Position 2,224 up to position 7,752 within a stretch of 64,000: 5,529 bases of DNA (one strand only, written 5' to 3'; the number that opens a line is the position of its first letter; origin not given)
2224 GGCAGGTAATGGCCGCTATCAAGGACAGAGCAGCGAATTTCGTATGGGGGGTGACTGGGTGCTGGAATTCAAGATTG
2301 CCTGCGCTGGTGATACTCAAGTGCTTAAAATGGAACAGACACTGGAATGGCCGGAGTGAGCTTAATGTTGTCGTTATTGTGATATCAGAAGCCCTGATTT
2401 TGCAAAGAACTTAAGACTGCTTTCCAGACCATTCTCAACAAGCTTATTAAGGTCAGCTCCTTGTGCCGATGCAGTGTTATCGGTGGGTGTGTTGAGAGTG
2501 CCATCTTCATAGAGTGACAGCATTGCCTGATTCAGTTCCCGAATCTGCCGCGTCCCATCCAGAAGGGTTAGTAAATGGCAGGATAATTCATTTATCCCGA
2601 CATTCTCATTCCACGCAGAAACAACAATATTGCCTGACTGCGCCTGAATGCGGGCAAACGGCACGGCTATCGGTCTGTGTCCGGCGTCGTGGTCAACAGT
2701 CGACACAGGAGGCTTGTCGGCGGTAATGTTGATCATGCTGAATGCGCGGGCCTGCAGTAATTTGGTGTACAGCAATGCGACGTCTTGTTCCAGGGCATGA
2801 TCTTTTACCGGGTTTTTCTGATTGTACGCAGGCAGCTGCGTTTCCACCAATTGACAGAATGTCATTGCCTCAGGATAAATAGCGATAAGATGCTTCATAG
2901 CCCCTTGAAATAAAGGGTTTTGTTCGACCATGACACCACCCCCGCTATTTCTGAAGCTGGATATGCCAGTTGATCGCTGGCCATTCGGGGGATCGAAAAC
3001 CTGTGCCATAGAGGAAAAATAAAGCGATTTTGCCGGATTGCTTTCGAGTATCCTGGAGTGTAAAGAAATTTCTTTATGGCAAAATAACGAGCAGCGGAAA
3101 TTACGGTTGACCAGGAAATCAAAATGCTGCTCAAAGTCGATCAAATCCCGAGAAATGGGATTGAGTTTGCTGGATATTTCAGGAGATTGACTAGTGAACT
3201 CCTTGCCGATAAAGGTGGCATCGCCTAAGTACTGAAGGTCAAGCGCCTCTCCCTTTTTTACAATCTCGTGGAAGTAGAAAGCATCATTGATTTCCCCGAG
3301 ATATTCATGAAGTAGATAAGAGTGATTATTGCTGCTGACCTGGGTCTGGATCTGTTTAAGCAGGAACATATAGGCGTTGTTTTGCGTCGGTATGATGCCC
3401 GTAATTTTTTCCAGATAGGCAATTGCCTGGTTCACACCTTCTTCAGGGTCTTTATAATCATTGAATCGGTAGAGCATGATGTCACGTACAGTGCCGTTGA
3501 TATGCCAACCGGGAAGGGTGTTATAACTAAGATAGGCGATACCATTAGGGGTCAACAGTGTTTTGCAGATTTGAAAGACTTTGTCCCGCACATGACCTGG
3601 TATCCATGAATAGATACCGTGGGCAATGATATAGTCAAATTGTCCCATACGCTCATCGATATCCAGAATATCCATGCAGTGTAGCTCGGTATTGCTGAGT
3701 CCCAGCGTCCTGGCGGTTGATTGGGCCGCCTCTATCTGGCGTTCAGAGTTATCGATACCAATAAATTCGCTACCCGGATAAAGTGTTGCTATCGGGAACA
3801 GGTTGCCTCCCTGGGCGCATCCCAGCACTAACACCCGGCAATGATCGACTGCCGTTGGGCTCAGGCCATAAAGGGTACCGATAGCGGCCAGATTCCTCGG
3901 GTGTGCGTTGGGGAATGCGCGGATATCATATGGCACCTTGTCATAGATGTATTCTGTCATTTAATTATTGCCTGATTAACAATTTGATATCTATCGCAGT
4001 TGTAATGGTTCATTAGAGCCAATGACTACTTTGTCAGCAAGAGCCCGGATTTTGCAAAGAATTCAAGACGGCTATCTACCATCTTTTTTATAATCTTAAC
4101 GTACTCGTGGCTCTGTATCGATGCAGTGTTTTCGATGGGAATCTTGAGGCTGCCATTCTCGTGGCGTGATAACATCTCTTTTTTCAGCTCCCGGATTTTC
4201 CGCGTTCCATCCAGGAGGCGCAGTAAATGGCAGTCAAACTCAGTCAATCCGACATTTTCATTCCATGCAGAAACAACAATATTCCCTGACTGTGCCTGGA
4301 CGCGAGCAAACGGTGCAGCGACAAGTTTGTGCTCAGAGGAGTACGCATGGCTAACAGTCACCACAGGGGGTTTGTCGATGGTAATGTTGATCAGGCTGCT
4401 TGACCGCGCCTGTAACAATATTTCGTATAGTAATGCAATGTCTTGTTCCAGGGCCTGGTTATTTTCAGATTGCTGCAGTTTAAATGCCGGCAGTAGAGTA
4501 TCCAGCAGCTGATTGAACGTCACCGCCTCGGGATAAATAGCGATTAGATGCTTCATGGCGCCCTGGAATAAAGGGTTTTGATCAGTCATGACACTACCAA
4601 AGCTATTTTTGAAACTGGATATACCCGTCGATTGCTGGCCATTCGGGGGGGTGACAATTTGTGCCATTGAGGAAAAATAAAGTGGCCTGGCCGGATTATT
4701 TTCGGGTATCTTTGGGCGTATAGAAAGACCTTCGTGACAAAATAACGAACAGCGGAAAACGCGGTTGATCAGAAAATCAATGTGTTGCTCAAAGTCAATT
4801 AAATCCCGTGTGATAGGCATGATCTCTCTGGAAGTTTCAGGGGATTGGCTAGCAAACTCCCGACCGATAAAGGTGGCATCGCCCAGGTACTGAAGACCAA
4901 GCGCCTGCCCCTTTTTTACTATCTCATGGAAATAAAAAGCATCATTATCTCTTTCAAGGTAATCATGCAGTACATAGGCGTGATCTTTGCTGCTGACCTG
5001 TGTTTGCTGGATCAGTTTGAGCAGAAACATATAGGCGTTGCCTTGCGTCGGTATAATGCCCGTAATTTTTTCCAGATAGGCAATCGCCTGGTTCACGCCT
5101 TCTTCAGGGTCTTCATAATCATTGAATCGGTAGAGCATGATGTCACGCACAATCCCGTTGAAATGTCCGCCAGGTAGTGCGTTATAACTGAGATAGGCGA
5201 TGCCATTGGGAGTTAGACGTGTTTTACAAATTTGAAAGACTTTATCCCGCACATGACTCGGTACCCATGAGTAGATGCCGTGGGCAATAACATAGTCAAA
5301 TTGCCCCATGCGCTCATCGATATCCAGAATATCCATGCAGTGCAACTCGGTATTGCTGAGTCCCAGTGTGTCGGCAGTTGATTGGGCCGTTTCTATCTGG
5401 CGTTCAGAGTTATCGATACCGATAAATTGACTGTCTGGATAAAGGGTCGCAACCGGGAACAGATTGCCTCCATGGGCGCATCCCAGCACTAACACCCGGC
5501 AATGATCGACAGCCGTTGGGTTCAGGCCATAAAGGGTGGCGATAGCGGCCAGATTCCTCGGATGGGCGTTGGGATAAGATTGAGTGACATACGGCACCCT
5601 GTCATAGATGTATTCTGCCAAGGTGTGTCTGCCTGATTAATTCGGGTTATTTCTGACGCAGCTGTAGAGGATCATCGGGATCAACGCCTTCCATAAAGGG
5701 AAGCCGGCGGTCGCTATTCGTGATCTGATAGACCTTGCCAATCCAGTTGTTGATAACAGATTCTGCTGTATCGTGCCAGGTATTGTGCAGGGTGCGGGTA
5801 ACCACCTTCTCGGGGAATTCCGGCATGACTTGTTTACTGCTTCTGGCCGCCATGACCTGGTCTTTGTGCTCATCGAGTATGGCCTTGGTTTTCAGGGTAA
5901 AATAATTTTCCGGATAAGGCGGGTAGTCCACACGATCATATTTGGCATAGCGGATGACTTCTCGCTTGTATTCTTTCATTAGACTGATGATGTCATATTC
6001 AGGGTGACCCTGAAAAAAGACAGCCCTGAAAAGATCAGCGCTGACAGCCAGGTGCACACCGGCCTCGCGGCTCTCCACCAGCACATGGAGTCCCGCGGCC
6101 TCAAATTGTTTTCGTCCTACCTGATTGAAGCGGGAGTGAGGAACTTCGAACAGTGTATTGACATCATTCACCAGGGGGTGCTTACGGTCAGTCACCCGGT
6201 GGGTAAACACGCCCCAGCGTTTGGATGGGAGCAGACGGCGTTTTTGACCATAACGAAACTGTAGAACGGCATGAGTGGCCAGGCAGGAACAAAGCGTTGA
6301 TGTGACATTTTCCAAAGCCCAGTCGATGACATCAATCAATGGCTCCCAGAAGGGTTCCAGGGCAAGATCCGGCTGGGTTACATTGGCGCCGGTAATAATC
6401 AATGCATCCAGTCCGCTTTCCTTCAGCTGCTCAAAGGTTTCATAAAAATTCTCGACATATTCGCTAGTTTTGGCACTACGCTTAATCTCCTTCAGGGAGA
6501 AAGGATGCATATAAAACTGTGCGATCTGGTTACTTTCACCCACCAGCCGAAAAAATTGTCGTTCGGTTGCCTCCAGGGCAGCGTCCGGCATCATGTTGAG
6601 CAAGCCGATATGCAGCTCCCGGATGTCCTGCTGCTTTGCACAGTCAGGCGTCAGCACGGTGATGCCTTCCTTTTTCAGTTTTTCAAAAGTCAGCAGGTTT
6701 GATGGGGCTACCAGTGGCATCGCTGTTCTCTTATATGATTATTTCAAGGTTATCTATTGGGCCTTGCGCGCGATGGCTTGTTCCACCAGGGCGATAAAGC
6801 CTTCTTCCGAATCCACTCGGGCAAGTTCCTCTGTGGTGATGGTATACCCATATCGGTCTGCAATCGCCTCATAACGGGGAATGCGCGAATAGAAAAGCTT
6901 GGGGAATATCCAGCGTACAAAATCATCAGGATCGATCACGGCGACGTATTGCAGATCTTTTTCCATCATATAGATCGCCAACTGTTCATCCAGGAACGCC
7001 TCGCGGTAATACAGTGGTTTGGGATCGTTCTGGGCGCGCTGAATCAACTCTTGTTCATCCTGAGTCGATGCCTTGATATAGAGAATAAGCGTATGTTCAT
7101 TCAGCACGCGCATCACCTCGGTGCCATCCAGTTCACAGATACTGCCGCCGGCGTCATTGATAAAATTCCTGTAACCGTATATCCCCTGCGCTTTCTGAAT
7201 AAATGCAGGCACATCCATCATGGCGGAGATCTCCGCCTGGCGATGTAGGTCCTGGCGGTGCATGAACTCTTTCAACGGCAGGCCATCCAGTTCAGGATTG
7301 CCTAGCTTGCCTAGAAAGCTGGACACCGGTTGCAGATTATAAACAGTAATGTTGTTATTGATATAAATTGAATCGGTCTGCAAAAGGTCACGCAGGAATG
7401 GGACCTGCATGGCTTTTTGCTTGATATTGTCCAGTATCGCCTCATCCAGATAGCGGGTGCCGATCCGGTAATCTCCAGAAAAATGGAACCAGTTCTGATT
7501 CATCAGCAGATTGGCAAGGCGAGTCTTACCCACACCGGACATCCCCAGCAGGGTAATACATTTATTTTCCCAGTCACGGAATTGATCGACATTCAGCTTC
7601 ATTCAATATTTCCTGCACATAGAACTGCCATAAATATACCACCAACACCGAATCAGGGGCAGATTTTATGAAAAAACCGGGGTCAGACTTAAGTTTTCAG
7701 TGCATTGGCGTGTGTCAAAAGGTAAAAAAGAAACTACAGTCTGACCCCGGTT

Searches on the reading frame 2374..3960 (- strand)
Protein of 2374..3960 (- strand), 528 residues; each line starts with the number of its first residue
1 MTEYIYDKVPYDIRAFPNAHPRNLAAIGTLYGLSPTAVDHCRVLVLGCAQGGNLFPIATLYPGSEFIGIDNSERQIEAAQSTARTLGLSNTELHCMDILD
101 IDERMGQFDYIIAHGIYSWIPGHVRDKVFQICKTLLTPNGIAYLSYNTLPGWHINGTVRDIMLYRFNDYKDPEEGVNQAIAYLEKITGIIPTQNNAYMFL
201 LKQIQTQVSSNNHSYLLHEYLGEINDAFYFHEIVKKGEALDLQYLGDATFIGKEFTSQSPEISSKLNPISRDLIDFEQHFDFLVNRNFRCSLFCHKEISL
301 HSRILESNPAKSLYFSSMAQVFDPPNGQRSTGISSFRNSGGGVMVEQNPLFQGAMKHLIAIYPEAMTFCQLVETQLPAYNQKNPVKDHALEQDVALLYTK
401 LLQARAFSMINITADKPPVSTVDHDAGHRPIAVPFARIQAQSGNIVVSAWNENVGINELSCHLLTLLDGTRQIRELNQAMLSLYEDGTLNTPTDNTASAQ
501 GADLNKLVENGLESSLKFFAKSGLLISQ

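Call 67: search_protein_families(library=pfam, proteins=[window:2374-3960:-], max_evalue=0.001)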
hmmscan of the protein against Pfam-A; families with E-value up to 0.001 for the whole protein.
window:2374-3960:- (528 aa): 7 families
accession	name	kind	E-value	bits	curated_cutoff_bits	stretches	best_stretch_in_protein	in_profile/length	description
PF21782.3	PKMT_2nd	-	1.2e-18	67.7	27.8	1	429-524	2-98/98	PKMT, C-terminal winged helix domain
PF10119.14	MethyTransf_Reg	-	4.7e-18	66.2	25.5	1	213-295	2-84/84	Predicted methyltransferase regulatory domain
PF13847.12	Methyltransf_31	-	9.3e-17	61.5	27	1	39-146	3-111/145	Methyltransferase domain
PF13649.12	Methyltransf_25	-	1.6e-14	54.8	27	1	43-140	1-97/97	Methyltransferase domain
PF08242.18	Methyltransf_12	-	2.2e-13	51.2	30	1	44-141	1-97/98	Methyltransferase domain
PF08241.18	Methyltransf_11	-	2.2e-09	38.2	21.2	1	45-143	2-94/95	Methyltransferase domain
PF02390.23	Methyltransf_4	-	3.8e-05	23.7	24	1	44-100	6-62/173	Putative methyltransferase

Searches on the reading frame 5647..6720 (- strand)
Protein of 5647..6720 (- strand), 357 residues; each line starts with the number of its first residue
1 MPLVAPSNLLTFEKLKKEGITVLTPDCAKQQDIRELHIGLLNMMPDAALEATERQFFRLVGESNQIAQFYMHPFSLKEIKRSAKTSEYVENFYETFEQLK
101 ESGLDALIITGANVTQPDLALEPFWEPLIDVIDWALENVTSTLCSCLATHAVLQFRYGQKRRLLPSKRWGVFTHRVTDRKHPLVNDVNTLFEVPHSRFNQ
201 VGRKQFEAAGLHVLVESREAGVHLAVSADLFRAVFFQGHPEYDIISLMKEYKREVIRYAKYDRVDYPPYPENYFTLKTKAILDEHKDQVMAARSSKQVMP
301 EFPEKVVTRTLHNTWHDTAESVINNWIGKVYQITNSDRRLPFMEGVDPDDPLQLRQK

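Call 67: search_protein_families(library=pfam, proteins=[window:5647-6720:-], max_evalue=0.001)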
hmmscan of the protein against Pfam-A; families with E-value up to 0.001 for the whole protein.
window:5647-6720:- (357 aa): 1 family
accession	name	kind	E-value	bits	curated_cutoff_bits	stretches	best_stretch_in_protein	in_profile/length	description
PF04204.22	HTS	-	8.9e-88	294.6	27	1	2-335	1-297/298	Homoserine O-succinyltransferase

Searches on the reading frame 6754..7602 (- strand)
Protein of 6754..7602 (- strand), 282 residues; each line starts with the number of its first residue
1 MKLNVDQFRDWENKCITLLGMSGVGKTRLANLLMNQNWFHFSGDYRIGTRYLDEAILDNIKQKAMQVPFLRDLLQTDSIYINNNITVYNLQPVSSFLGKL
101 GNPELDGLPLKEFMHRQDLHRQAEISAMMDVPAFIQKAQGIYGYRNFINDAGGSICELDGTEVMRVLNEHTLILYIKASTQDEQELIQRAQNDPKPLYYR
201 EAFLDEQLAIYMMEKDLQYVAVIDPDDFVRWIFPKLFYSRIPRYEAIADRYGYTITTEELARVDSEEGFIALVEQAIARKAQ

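Call 67: search_protein_families(library=pfam, proteins=[window:6754-7602:-], max_evalue=0.001)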
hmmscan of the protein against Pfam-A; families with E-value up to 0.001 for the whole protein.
window:6754-7602:- (282 aa): 1 family
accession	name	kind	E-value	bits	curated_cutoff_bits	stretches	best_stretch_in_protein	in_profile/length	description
PF20720.3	nSTAND3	-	5.4e-05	23.4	27.2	0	12-40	16-44/155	Novel STAND NTPase 3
